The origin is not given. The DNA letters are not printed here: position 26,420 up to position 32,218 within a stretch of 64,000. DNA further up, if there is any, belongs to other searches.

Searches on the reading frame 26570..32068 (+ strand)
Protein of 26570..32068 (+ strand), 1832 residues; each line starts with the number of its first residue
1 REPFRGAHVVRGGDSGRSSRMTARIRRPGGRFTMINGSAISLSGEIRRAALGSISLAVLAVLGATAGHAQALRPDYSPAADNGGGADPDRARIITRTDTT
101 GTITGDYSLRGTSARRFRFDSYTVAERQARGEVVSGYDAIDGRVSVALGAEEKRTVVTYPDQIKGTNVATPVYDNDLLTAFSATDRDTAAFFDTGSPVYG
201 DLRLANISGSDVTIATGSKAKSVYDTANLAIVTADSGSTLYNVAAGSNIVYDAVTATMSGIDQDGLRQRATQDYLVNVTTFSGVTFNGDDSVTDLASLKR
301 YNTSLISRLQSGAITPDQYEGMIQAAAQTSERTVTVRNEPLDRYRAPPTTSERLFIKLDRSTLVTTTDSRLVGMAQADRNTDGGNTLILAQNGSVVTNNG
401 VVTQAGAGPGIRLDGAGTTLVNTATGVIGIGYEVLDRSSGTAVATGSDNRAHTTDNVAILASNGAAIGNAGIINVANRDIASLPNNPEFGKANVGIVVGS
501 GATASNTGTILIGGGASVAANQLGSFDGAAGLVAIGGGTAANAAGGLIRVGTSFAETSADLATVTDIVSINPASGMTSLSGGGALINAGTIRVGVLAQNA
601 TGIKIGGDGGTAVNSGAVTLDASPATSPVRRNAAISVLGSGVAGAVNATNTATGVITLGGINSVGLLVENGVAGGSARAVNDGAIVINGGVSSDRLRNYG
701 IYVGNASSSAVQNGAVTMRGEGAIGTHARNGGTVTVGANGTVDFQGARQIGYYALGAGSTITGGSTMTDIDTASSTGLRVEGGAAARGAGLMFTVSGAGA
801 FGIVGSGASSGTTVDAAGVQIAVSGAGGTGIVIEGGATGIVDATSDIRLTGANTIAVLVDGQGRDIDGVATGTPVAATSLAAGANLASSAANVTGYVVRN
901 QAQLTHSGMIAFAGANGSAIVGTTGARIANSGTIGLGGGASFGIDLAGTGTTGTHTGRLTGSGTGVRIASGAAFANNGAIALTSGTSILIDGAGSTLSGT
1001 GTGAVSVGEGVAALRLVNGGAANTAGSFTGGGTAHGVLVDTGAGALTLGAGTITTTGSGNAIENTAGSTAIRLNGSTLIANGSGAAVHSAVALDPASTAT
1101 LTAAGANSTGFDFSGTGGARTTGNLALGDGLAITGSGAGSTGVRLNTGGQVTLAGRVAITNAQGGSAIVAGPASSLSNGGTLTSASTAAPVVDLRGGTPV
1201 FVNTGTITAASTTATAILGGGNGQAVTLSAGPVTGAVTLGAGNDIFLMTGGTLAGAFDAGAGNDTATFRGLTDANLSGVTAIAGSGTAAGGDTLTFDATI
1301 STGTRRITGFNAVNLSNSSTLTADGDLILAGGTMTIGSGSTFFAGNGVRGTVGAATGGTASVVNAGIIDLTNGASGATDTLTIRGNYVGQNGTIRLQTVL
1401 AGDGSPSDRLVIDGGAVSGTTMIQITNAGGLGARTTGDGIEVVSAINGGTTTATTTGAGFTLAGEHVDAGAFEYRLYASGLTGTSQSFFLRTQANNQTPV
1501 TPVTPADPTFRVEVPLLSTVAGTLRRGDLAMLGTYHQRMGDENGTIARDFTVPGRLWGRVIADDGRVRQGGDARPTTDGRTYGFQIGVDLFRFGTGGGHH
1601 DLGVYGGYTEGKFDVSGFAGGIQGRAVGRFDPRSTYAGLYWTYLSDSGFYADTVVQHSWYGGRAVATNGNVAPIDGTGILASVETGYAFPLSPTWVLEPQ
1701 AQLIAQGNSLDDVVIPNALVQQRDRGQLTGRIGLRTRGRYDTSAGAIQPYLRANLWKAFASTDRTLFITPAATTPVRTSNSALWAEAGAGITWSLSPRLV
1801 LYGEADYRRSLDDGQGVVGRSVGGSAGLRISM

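Call 39: search_protein_families(library=pfam, proteins=[window:26570-32068:+], max_evalue=0.00001)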
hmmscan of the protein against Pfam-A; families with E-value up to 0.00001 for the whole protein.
window:26570-32068:+ (1832 aa): 2 families
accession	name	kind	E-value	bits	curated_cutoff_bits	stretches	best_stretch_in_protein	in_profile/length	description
PF03797.25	Autotransporter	-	2.7e-42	145.7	26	1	1556-1806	1-255/255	Autotransporter beta-domain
PF18883.6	AC_1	-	1.6e-28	99.4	27.1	1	1364-1476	9-114/114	Autochaperone Domain Type 1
